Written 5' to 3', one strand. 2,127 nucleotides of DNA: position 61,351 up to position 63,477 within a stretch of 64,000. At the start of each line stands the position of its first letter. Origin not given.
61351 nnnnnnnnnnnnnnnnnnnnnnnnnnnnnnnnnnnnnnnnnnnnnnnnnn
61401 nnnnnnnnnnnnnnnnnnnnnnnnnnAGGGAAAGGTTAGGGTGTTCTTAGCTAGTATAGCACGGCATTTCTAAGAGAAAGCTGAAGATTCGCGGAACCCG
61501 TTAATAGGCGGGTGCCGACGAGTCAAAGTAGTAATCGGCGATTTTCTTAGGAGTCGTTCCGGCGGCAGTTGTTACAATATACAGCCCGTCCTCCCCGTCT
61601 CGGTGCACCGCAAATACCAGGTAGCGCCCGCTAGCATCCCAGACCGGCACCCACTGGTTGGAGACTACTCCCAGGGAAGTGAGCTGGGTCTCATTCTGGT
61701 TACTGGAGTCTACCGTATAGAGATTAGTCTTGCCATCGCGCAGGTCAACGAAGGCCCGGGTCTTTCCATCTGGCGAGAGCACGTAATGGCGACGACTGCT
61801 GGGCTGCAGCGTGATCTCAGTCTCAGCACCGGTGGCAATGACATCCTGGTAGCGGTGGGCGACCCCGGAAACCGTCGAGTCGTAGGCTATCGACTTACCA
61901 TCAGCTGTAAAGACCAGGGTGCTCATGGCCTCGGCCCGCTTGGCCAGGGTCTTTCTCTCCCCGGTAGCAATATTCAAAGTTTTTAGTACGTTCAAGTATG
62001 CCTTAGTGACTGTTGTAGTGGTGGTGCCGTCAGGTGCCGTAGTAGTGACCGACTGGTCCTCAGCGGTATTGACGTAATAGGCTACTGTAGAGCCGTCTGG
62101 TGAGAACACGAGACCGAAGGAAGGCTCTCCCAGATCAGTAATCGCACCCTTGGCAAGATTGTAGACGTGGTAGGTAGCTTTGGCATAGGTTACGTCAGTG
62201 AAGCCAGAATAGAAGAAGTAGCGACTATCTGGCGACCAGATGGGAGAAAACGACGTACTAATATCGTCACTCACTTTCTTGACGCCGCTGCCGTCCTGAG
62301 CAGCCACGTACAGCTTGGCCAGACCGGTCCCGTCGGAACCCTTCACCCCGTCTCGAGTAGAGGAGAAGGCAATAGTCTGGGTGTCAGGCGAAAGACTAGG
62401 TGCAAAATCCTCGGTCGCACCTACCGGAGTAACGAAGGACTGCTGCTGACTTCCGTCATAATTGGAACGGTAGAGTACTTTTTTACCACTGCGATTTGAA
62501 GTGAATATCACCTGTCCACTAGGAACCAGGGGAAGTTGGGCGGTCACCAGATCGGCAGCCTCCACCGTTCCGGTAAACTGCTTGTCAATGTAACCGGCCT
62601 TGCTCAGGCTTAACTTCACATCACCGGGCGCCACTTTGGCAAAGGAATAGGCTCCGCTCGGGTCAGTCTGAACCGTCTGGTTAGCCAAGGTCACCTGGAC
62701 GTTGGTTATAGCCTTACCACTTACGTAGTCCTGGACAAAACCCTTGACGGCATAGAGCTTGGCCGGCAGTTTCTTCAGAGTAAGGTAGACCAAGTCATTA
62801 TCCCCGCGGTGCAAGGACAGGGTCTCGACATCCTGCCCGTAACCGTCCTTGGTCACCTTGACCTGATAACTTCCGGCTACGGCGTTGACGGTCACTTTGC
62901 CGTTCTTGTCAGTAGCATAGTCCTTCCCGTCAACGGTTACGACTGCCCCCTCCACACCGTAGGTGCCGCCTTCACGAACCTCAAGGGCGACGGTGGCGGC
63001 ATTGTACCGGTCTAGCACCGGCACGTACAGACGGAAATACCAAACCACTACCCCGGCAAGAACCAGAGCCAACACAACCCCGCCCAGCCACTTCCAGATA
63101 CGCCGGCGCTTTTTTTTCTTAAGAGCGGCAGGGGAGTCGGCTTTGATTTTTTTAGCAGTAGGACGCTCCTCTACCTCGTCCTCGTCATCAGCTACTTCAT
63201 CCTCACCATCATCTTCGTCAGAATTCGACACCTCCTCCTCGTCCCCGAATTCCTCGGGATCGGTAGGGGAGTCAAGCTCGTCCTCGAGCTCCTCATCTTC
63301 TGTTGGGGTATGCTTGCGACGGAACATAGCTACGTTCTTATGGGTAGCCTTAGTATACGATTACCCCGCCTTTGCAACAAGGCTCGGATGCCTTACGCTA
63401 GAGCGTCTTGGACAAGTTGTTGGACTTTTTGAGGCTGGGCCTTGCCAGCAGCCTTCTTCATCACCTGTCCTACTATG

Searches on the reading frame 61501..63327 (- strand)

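Call 93: search_protein_families(library=pfam, proteins=[window:61501-63327:-], max_evalue=0.0001)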
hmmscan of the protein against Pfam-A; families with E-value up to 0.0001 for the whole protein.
window:61501-63327:- (608 aa): 5 families
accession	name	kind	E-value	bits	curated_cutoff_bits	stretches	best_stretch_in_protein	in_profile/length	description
PF07676.18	PD40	-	9.3e-21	73.7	20.9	1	306-328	10-33/38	WD40-like Beta Propeller Repeat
PF13620.12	CarboxypepD_reg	-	2.9e-14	53.6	32.3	2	194-263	2-77/82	Carboxypeptidase regulatory-like domain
PF13715.12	CarbopepD_reg_2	-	4.6e-08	33.4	32.2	0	194-257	1-66/88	CarboxypepD_reg-like domain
PF00930.27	DPPIV_N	-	8.7e-07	28.4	22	0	269-372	246-344/354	Dipeptidyl peptidase IV (DPP IV) N-terminal region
PF08308.17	PEGA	-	2.7e-06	27.6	20.8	0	126-186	11-69/71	PEGA domain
